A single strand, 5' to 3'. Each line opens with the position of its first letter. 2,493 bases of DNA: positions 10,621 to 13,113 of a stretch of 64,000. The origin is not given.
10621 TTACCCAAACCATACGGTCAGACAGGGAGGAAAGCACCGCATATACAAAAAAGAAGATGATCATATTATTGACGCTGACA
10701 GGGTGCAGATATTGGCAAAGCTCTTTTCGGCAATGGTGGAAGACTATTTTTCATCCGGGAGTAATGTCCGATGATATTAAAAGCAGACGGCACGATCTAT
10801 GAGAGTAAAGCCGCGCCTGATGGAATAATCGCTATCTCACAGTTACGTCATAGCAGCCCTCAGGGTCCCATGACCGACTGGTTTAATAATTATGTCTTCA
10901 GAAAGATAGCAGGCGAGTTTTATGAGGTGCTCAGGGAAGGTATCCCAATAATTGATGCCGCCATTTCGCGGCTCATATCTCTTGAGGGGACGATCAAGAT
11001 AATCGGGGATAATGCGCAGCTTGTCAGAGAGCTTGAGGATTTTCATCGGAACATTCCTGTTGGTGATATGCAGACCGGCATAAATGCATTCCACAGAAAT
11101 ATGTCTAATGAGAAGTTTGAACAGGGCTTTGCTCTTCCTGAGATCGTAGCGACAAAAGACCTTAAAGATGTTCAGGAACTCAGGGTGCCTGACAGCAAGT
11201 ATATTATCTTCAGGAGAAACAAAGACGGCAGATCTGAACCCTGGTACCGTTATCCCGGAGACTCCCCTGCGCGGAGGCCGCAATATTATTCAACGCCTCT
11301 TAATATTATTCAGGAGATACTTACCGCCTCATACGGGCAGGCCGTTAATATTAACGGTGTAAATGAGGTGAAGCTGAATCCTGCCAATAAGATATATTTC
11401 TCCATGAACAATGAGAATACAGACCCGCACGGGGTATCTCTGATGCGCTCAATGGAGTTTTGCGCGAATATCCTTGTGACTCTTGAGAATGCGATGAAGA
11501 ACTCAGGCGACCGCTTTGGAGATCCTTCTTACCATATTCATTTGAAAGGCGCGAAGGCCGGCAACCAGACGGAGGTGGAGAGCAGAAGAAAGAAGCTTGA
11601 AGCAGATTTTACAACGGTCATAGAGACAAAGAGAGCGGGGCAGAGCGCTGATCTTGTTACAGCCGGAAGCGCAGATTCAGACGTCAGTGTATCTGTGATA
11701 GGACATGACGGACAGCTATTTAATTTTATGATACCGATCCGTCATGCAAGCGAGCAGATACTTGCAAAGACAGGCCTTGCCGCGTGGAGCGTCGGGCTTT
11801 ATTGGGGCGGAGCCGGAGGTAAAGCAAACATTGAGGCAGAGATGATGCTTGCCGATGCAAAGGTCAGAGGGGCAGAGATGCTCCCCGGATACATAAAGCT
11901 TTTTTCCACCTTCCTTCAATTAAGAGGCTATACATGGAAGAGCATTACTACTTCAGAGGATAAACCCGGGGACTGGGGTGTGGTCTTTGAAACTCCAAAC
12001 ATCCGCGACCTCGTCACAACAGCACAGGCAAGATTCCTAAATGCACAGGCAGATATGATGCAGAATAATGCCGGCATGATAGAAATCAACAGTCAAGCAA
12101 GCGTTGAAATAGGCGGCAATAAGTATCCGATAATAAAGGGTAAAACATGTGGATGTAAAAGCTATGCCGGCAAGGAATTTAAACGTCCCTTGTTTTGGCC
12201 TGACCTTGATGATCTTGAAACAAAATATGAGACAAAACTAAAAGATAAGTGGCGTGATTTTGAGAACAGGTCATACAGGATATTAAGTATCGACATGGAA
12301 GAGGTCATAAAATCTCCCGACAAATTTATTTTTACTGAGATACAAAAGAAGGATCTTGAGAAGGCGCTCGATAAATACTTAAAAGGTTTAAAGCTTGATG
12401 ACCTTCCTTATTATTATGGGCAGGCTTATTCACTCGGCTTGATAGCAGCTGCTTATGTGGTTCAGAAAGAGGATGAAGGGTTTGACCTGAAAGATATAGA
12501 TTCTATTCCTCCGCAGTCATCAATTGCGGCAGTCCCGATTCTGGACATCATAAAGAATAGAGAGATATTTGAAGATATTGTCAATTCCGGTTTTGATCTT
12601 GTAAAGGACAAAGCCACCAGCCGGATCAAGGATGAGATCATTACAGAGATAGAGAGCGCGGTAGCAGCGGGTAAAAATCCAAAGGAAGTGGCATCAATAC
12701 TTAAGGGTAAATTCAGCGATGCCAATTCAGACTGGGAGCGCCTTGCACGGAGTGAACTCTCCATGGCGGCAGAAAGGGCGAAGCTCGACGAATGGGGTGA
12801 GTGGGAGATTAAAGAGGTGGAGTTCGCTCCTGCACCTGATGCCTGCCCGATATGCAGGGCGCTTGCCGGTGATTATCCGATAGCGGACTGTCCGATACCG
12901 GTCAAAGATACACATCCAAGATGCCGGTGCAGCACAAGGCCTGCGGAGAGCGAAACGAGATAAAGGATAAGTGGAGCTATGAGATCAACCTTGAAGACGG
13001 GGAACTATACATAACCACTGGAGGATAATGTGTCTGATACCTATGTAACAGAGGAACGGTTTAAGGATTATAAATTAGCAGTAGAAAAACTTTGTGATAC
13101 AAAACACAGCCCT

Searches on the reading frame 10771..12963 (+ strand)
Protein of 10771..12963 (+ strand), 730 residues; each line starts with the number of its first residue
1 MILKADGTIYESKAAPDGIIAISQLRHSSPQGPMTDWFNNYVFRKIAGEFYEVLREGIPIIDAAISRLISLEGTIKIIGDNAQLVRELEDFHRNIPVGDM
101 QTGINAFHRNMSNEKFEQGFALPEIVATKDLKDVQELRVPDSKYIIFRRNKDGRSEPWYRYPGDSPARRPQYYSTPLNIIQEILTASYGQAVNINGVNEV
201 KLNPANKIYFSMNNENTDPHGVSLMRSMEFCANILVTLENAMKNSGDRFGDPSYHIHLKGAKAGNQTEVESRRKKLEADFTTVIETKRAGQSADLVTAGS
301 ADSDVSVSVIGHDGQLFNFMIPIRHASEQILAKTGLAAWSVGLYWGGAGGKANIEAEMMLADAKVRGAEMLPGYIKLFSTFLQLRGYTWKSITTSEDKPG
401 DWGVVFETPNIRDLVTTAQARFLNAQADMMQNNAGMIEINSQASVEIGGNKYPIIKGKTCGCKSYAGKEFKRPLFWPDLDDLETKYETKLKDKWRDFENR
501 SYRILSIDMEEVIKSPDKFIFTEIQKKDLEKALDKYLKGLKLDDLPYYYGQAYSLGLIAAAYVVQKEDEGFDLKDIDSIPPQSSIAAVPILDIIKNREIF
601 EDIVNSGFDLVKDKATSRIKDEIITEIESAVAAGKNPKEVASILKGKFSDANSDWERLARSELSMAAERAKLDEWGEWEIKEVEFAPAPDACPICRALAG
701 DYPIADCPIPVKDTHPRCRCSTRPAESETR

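Call 3: search_protein_families(library=pfam, proteins=[window:10771-12963:+], max_evalue=1)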
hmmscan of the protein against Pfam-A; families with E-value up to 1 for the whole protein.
window:10771-12963:+ (730 aa): 2 families
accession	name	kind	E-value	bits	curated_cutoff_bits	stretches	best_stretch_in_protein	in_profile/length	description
PF04233.19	Phage_Mu_F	-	0.00032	21.9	29.6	1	622-722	2-111/112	Phage Mu protein F like protein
PF20495.3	DUF6727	-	0.14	12.5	22.3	1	184-242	54-108/152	Family of unknown function (DUF6727)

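Call 9: search_protein_families(library=phrogs, proteins=[window:10771-12963:+], max_evalue=0.001)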
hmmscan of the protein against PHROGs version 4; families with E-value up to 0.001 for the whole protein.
window:10771-12963:+ (730 aa): 7 families
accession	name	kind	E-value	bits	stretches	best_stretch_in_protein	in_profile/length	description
phrog_30703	-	head and packaging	1.3e-38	133.7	2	204-443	154-379/386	portal protein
phrog_115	-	head and packaging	1.9e-20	74.6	1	616-725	203-317/665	minor head protein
phrog_4728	-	head and packaging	4.6e-14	53.1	1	616-725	181-299/591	head morphogenesis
phrog_595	-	head and packaging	1.3e-10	42.2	1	479-725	68-297/513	head maturation protease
phrog_7625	-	head and packaging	3.8e-10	40.3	1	613-724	125-247/504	head morphogenesis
phrog_2841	-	head and packaging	4e-10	40.3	1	615-727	191-308/525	minor head protein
phrog_19443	-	head and packaging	1.3e-06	28.2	1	616-728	165-287/579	minor head protein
